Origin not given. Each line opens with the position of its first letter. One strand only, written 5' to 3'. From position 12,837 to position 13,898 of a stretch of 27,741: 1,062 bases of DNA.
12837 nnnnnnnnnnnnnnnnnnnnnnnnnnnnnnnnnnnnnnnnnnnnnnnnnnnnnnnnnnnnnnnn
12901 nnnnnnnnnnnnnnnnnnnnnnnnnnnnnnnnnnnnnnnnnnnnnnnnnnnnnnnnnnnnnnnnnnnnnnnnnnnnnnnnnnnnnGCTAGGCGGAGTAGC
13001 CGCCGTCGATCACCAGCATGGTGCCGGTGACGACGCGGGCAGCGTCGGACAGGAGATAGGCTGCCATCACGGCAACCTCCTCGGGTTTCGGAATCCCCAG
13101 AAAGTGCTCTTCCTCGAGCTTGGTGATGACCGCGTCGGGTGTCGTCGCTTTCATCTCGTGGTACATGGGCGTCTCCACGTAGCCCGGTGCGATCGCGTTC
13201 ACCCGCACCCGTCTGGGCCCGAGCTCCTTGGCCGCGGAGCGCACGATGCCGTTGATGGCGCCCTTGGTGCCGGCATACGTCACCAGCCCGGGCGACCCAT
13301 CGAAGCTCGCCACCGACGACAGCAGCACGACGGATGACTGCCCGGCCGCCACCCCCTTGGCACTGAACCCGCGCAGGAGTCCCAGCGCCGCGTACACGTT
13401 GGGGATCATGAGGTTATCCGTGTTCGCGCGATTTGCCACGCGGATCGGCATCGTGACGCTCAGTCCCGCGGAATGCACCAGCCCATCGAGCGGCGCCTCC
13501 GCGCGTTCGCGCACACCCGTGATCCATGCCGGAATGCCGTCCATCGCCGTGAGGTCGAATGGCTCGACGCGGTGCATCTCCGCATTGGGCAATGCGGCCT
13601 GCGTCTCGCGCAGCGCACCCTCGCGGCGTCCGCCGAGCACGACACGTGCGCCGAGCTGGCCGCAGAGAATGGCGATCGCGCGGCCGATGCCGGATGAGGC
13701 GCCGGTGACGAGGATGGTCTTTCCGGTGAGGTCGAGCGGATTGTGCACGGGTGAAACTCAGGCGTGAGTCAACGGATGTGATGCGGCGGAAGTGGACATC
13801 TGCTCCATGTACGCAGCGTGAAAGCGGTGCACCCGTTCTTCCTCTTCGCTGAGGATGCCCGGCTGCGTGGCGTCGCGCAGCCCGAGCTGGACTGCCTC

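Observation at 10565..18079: Self-contained mini fatty-acid/polyketide line inside a polysaccharide locus, probably making a polyhydroxy-acyl amino sugar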

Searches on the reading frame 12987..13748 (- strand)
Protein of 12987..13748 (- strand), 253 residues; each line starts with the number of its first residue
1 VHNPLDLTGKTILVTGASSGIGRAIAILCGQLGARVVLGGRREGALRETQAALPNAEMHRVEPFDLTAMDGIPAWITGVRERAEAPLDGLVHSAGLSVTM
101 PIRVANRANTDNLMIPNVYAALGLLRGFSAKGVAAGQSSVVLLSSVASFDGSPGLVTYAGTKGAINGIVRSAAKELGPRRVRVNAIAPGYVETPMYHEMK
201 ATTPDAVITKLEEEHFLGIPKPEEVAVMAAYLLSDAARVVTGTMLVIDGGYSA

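Call 3: search_protein_families(library=pfam, proteins=[window:12987-13748:-], max_evalue=0.01)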
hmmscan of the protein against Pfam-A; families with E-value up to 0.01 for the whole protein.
window:12987-13748:- (253 aa): 4 families
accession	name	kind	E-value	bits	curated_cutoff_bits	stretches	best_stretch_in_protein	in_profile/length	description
PF13561.12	adh_short_C2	-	1.3e-46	159.6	27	1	16-252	1-236/236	Enoyl-(Acyl carrier protein) reductase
PF00106.31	adh_short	-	1.6e-38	132.6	26.6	1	10-201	1-192/195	short chain dehydrogenase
PF08659.16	KR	-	2.5e-13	50.8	22.6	1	11-173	2-164/180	KR domain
PF23441.1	SDR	-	0.00045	20.1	27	1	137-250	142-254/258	SDR-like rossmann domain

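Call 4: search_protein_families(library=ncbifam, proteins=[window:12987-13748:-], max_evalue=0.001)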
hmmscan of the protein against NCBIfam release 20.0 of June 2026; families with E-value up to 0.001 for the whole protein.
window:12987-13748:- (253 aa): 232 families (the best 25 are shown)
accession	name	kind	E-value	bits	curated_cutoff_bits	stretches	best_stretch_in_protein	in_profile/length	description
NF005559.1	PRK07231.1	subfamily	4.7e-45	154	215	1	7-252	2-248/249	glucose 1-dehydrogenase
NF004791.0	PRK06138.1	equivalog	1.4e-39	135.9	312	1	6-253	2-251/252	SDR family oxidoreductase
NF047420.2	EF_P_mod_YmfI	equivalog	3.9e-39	134.8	238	1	12-251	2-235/236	elongation factor P 5-aminopentanone reductase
NF052558.1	MBtsdlDhBudC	equivalog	8.5e-39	133.6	270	1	8-253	2-243/250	meso-2,3-butanediol dehydrogenase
NF009466.0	PRK12826.1-2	subfamily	1.6e-37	129.3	222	1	10-251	4-244/248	3-oxoacyl-ACP reductase FabG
NF004198.0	PRK05653.1-3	equivalog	3.9e-37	128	296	1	7-251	5-246/248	3-oxoacyl-ACP reductase FabG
TIGR01830.1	3oxo_ACP_reduc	equivalog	7.3e-37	127.3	297.75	1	13-250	2-237/239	3-oxoacyl-[acyl-carrier-protein] reductase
NF005681.0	PRK07478.1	subfamily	1.2e-34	119.9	267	1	7-252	4-250/254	SDR family oxidoreductase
NF004197.0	PRK05653.1-1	equivalog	1.8e-33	116.2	332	1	6-251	4-246/249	3-oxoacyl-ACP reductase FabG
NF009468.0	PRK12826.1-4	equivalog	3.4e-33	115.4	318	1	6-250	4-246/256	SDR family oxidoreductase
NF004818.0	PRK06172.1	equivalog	1.1e-32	113.4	336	1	6-253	4-252/253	SDR family oxidoreductase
NF005309.0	PRK06841.1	subfamily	1.4e-32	113.2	286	1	4-252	10-253/255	GolD/DthD family dehydrogenase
NF005469.0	PRK07063.1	equivalog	1.4e-32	113.2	306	1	7-252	5-255/260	SDR family oxidoreductase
NF004778.0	PRK06124.1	equivalog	2.1e-32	112.5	303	1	3-252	5-253/256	SDR family oxidoreductase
NF005909.0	PRK07890.1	subfamily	2.7e-32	112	258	1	7-250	5-256/260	short chain dehydrogenase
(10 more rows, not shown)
